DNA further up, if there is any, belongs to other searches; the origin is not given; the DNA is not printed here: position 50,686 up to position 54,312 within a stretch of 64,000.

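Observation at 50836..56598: Overlapping three-gene operon: methylase-less SNF2 helicase, MoxR AAA ATPase and HExxH-peptidase/vWA protein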

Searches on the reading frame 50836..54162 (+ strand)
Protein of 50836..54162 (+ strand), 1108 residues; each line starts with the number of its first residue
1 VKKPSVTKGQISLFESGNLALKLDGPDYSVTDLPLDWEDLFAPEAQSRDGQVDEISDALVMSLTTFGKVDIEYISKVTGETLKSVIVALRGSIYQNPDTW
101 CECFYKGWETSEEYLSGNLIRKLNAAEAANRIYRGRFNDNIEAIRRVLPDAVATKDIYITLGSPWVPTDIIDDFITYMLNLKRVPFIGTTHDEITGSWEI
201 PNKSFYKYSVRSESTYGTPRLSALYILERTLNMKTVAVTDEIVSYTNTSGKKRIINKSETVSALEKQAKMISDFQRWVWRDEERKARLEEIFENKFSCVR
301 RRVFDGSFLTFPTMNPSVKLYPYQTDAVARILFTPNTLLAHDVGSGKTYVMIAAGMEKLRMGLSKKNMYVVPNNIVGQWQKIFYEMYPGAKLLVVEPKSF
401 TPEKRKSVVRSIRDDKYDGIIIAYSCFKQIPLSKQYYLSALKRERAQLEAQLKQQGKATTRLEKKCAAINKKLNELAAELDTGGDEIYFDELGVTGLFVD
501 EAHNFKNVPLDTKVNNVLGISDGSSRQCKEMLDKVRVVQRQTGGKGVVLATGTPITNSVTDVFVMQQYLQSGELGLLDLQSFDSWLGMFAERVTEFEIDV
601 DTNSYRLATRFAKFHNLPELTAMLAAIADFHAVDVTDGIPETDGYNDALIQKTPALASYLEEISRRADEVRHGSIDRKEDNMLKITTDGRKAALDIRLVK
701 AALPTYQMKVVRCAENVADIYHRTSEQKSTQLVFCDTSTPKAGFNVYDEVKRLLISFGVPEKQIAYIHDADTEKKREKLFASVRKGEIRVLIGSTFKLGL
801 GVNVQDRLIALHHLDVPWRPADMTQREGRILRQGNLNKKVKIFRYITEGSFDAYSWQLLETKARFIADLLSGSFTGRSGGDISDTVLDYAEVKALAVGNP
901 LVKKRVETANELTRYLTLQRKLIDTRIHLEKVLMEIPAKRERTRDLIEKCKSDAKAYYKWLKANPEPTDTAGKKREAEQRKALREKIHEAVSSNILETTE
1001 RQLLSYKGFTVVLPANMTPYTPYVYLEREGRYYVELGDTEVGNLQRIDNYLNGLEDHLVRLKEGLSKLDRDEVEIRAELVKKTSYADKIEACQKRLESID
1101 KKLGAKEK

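Call 3: search_protein_families(library=pfam, proteins=[window:50836-54162:+], max_evalue=0.01)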
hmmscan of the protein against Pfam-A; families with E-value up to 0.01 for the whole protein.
window:50836-54162:+ (1108 aa): 5 families
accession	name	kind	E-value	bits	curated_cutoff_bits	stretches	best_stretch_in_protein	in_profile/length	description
PF00271.37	Helicase_C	-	6.2e-10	39.8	23.5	1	720-834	9-110/110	Helicase conserved C-terminal domain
PF00176.29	SNF2-rel_dom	-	1.6e-07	31.1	24.9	1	335-507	18-139/290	SNF2-related domain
PF04851.21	ResIII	-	2.3e-06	28.1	22.5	1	318-429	2-112/164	Type III restriction enzyme, res subunit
PF00270.35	DEAD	-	0.0004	20.6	26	0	321-373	1-54/167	DEAD/DEAH box helicase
PF24922.1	ACBP4_C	-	0.0078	16.9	31.2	1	438-481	5-48/105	Acyl-CoA-binding domain-containing protein 4-6, C-terminal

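Call 4: search_protein_families(library=padloc, proteins=[window:50836-54162:+], max_evalue=0.01)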
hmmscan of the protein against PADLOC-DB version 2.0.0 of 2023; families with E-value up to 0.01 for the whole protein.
window:50836-54162:+ (1108 aa): 28 families (the best 25 are shown)
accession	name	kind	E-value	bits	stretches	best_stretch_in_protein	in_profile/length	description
PDLC02621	DrmD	-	4.3e-16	56.3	1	752-866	539-653/1040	DrmD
PDLC02633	DrmD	-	3.4e-13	46.5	1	753-855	545-650/839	DrmD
PDLC02634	DrmD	-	5e-11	39.2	1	773-864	524-613/900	DrmD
PDLC02500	BrxHI|BrxHII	-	1e-10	38.8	2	785-868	527-607/933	BrxHI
PDLC02193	PLD_Helicase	-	1.7e-10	37.7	1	773-864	739-828/905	-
PDLC02843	DpdE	-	2.7e-09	33.5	2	712-953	551-781/1091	DpdE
PDLC02624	DrmD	-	2.2e-08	31.1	1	750-849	379-481/652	DrmD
PDLC02707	PbeA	-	2.8e-08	30.8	2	718-843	513-627/672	PbeA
PDLC02632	DrmD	-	5.3e-08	29.8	1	750-852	538-643/662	DrmD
PDLC02572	DrmA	-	5.7e-08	29.2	1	768-847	553-635/1043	DrmA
PDLC00659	HmaA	-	6.9e-08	28.8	1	761-835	539-612/1176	SNF2 helicase / DEAD-box helicase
PDLC02840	DpdE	-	1.3e-07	28.3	1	714-853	546-673/1091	DpdE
PDLC02704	PbeA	-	1.5e-07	28.3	1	719-847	521-645/682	PbeA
PDLC02504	BrxHI|BrxHII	-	3.4e-07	26.6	1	763-870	512-617/971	BrxHII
PDLC02629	DrmD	-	4.9e-07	26.5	1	756-849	5-101/508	DrmD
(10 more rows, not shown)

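Call 6: search_protein_families(library=ncbifam, proteins=[window:50836-54162:+], max_evalue=0.01)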
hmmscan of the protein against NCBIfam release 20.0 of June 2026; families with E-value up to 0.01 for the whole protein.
window:50836-54162:+ (1108 aa): 11 families
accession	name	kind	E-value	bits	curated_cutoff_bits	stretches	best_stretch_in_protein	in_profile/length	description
NF042964.1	phospholipD_antiphage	equivalog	9e-18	64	1100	1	763-870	721-826/895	phospholipase D-like domain-containing anti-phage protein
NF038317.1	DISARM_DrmD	equivalog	1.1e-13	50.5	610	1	754-868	526-638/1021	DISARM system SNF2-like helicase DrmD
NF058637.1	helic_SCO1167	equivalog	1.5e-09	36.5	1200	1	765-869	807-908/932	SCO1167/SCO6262 family helicase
NF041062.1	DpdE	equivalog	7.2e-08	30.8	500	1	707-842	522-650/1048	protein DpdE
NF053675.1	pilus_reg_Snf2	equivalog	6.8e-06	24.4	1100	1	774-873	914-1011/1029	pilus expression-regulating Snf2 family helicase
NF038318.1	DISARM_DrmD_b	equivalog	3.9e-05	22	950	0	813-867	510-564/868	DISARM system SNF2-like helicase DrmD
NF041790.1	anti-phage_ZorD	equivalog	6.9e-05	20.9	1500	0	773-842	964-1032/1035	type I Zorya anti-phage system protein ZorD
TIGR04121.1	DEXH_lig_assoc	equivalog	0.00019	19.3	850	0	680-829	201-342/804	ligase-associated DNA damage response DEXH box helicase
TIGR04095.1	dnd_restrict_1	equivalog_domain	0.001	18.2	600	0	725-847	275-397/451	DNA phosphorothioation system restriction enzyme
TIGR00643.1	recG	equivalog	0.0011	17.8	659.4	0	336-384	258-305/629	ATP-dependent DNA helicase RecG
NF004069.0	PRK05580.2-1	equivalog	0.0033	15.9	767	0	316-416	108-205/612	primosomal protein N'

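Call 7: search_protein_families(library=phrogs, proteins=[window:50836-54162:+], max_evalue=0.001)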
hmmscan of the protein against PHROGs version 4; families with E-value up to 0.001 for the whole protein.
window:50836-54162:+ (1108 aa): 9 families
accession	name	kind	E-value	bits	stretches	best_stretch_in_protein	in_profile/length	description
phrog_10089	-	moron, auxiliary metabolic gene and host takeover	3.7e-250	834.8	1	51-1107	2106-3212/4647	DarB-like antirestriction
phrog_11801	-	other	3.5e-113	380.3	2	98-742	655-1311/2269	DNA methyltransferase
phrog_1685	-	unknown function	7.6e-103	346.1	3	779-993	1459-1668/2278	-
phrog_62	-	DNA, RNA and nucleotide metabolism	8.1e-42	143.9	2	237-627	625-908/1881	DNA helicase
phrog_16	-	DNA, RNA and nucleotide metabolism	1.9e-14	53.8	2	716-852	481-605/986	DNA helicase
phrog_23807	-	unknown function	2.4e-14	53.1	1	773-853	573-652/1053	-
phrog_21007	-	other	4e-11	42.8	1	775-878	61-163/857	DNA methyltransferase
phrog_26785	-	unknown function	9.1e-10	38.1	1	774-854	773-850/1087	-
phrog_9690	-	DNA, RNA and nucleotide metabolism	0.00021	21.4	1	742-845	171-268/306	DNA helicase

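Call 13: search_dna_similar(query=window:50836-54162:+, collection=phages, mode=protein, max_rows=30)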
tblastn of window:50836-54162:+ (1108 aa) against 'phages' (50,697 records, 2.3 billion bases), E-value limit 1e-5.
Records with a match: 136; places in all: 140; records where one place covers at least 80% of the query: 42.
Best place of each record, by identity: <60% 136.
By first word of the organism name: Bacteriophage 35; Ralstonia 21; Escherichia 15; Burkholderia 10; Bacillus 7; Erwinia 5; Klebsiella 5; Pseudomonas 5; Streptococcus 3; Thermus 3; and 17 more.
By host as written in the record: - 46; Escherichia coli 7; Ralstonia pseudosolanacearum I-31 (MT043) 5; Burkholderia cenocepacia 4; Ralstonia pseudosolanacearum I-33 (MT061) 4; Klebsiella pneumoniae NI9 3; Ralstonia pseudosolanacearum 3; Listeria monocytogenes 2; and 44 more.
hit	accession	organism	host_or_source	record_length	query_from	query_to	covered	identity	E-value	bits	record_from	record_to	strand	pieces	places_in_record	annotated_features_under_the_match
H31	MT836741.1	Bacteriophage sp.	human fecal samples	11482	52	1108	95%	38.1%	0e+0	699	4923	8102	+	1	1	record has no annotation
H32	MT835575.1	Bacteriophage sp.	human fecal samples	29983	39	1108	97%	37.6%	0e+0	678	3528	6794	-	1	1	record has no annotation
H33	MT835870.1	Bacteriophage sp.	human fecal samples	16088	51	1108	95%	37.5%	0e+0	706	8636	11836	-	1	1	record has no annotation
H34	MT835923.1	Bacteriophage sp.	human fecal samples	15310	52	1108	95%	37.3%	0e+0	706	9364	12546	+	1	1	record has no annotation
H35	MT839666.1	Bacteriophage sp.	human fecal samples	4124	52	1108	95%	36.7%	0e+0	692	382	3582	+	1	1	record has no annotation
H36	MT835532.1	Bacteriophage sp.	human fecal samples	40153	57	1108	95%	36.8%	0e+0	658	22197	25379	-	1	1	record has no annotation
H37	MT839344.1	Bacteriophage sp.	human fecal samples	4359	51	1096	94%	37.0%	0e+0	676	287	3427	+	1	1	record has no annotation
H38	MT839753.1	Bacteriophage sp.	human fecal samples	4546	52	1108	95%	36.5%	0e+0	670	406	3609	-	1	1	record has no annotation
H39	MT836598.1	Bacteriophage sp.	human fecal samples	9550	52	1108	95%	36.3%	0e+0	677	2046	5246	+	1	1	record has no annotation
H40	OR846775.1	Listeria phage LM 4-11-1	Listeria monocytogenes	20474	51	1069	92%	37.3%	0e+0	696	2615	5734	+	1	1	record has no annotation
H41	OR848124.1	Listeria phage LM 4-14-1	Listeria monocytogenes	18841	51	1069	92%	37.3%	0e+0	696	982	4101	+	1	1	record has no annotation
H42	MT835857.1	Bacteriophage sp.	human fecal samples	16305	51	1105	95%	35.8%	3e-123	667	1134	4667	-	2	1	record has no annotation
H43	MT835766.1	Bacteriophage sp.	human fecal samples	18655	51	1049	90%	37.6%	0e+0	688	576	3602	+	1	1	record has no annotation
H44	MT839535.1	Bacteriophage sp.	human fecal samples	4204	52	955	82%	39.3%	0e+0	665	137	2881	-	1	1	record has no annotation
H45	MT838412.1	Bacteriophage sp.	human fecal samples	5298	57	1108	95%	33.7%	0e+0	611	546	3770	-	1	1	record has no annotation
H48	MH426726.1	Erwinia phage Pavtok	Erwinia amylovora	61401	57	1108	95%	31.6%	1e-145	491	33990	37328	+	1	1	lytic transglycosylase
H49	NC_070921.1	Erwinia phage Pavtok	Erwinia amylovora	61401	57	1108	95%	31.6%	1e-145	491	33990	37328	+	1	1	DarB-like antirestriction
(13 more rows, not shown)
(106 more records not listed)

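Call 15: find_homologous_proteins(query=window:50836-54162:+, max_evalue=1e-20)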
Query window:50836-54162:+ (1108 aa): 2235 proteins with E <= 1e-20 among 8000 candidates; the best 120 are listed.
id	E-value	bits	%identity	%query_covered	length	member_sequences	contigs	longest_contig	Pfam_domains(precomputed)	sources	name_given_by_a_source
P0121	0.0e+0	2500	100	100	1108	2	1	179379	PF00176.30,PF28553.1,PF28554.1,PF00271.38,PF28555.1,PF04851.22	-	-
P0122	0.0e+0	2160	84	100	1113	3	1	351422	PF00176.30,PF28553.1,PF28554.1,PF00271.38,PF28555.1,PF04851.22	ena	-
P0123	0.0e+0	2152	84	100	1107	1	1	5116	PF00176.30,PF28553.1,PF28554.1,PF00271.38,PF28555.1,PF04851.22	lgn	-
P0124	0.0e+0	1789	71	100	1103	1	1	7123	PF00176.30,PF28553.1,PF28554.1,PF00271.38,PF28555.1,PF04851.22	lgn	-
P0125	0.0e+0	1767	70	100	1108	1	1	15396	PF00176.30,PF28553.1,PF28554.1,PF00271.38,PF28555.1,PF04851.22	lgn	-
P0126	0.0e+0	1767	71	100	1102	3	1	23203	PF00176.30,PF28553.1,PF28554.1,PF00271.38,PF28555.1,PF04851.22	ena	-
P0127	0.0e+0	1764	70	100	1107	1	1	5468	PF00176.30,PF28553.1,PF28554.1,PF00271.38,PF28555.1,PF04851.22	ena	-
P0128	0.0e+0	1685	69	97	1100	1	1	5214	PF00176.30,PF28553.1,PF28554.1,PF00271.38,PF28555.1,PF04851.22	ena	-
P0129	0.0e+0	1681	68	100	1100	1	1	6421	PF00176.30,PF28553.1,PF28554.1,PF00271.38,PF28555.1,PF04851.22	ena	-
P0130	0.0e+0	1673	68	97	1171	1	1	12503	PF00176.30,PF28553.1,PF28554.1,PF00271.38,PF28555.1,PF04851.22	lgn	-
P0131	0.0e+0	1672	68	97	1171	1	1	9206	PF00176.30,PF28553.1,PF28554.1,PF00271.38,PF28555.1,PF04851.22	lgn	-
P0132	0.0e+0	1672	67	97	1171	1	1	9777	PF00176.30,PF28553.1,PF28554.1,PF00271.38,PF28555.1,PF04851.22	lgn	-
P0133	0.0e+0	1670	67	97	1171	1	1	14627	PF00176.30,PF28553.1,PF28554.1,PF00271.38,PF28555.1,PF04851.22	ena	-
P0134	0.0e+0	1670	67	97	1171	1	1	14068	PF00176.30,PF28553.1,PF28554.1,PF00271.38,PF28555.1,PF04851.22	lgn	-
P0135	0.0e+0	1669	67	97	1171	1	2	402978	PF00176.30,PF28553.1,PF28554.1,PF00271.38,PF28555.1,PF04851.22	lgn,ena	-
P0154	0.0e+0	1645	66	97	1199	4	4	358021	PF00176.30,PF28553.1,PF28554.1,PF00271.38,PF28555.1,PF04851.22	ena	-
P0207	0.0e+0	1624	66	97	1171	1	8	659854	PF00176.30,PF28553.1,PF28554.1,PF00271.38,PF28555.1,PF04851.22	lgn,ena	-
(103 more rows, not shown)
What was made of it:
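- Checked: The database copy of the protein is also 1108 aa (call 15).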

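Call 16: find_encoding_contigs(protein=P0122, flank=10000, max_places=2)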
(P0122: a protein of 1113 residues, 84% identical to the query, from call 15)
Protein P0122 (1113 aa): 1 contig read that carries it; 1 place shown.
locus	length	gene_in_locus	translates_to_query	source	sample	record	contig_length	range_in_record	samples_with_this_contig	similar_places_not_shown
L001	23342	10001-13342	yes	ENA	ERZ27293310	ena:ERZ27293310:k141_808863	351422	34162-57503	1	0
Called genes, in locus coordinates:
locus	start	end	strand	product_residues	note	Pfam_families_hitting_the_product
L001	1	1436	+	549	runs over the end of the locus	PF02903:Alpha-amylase_N, PF00128:Alpha-amylase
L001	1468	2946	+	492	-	PF01547:SBP_bac_1 (weak), PF13416:SBP_bac_8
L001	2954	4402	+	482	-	PF00528:BPD_transp_1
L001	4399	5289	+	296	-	PF00528:BPD_transp_1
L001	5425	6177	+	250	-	PF00899:ThiF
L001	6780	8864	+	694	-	PF00004:AAA, PF17866:AAA_lid_6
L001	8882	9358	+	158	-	-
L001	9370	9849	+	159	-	-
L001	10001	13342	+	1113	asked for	PF28553:WH_1, PF28554:DUF8437, PF00176:SNF2-rel_dom (faint), PF04851:ResIII, PF28555:Helicase_dom, PF00271:Helicase_C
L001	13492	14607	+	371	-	PF00004:AAA, PF07726:AAA_3 (weak), PF07728:AAA_5 (faint)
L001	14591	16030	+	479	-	PF13203:DUF2201_N, PF09967:DUF2201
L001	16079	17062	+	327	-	PF13280:WYL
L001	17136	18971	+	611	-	-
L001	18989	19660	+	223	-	PF04011:LemA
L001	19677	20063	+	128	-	PF02142:MGS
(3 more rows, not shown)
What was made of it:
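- Tried and rejected: The terminase and portal genes at 27.6-31.7 kb are unlinked: the closest relative has sugar-transport genes there instead (call 16).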

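Call 17: find_encoding_contigs(protein=P0207, flank=10000, max_places=3)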
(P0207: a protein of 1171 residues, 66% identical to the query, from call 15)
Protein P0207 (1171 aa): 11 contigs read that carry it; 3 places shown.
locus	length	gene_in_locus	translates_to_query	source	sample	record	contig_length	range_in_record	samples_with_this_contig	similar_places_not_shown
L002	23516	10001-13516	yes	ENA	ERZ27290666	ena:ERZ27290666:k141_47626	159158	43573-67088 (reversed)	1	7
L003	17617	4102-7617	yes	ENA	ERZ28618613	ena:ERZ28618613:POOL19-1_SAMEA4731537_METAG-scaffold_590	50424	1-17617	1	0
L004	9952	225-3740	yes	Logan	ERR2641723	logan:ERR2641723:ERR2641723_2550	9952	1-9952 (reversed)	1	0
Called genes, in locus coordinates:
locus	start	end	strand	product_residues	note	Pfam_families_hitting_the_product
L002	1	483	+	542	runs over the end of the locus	PF05257:CHAP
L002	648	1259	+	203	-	PF00239:Resolvase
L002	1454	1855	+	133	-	-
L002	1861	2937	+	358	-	PF13930:Endonuclea_NS_2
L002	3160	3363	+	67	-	PF13443:HTH_26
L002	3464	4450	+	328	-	PF13280:WYL (weak)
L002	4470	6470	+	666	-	PF03235:GmrSD_N, PF07510:GmrSD_C (weak)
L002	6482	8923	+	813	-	PF03235:GmrSD_N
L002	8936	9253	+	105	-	-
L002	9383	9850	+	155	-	-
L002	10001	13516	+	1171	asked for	PF28553:WH_1, PF28554:DUF8437, PF00176:SNF2-rel_dom (weak), PF04851:ResIII, PF28555:Helicase_dom, PF00271:Helicase_C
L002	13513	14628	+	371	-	PF00004:AAA, PF07726:AAA_3, PF07728:AAA_5 (faint)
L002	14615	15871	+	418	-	PF13203:DUF2201_N, PF09967:DUF2201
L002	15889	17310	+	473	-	-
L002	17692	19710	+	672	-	PF00004:AAA, PF17866:AAA_lid_6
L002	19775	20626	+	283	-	-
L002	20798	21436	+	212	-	PF13306:LRR_5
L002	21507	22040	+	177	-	-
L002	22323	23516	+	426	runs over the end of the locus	PF00004:AAA, PF01434:Peptidase_M41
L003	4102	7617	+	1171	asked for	PF28553:WH_1, PF28554:DUF8437, PF00176:SNF2-rel_dom (weak), PF04851:ResIII, PF28555:Helicase_dom, PF00271:Helicase_C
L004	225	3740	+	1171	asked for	PF28553:WH_1, PF28554:DUF8437, PF00176:SNF2-rel_dom (weak), PF04851:ResIII, PF28555:Helicase_dom, PF00271:Helicase_C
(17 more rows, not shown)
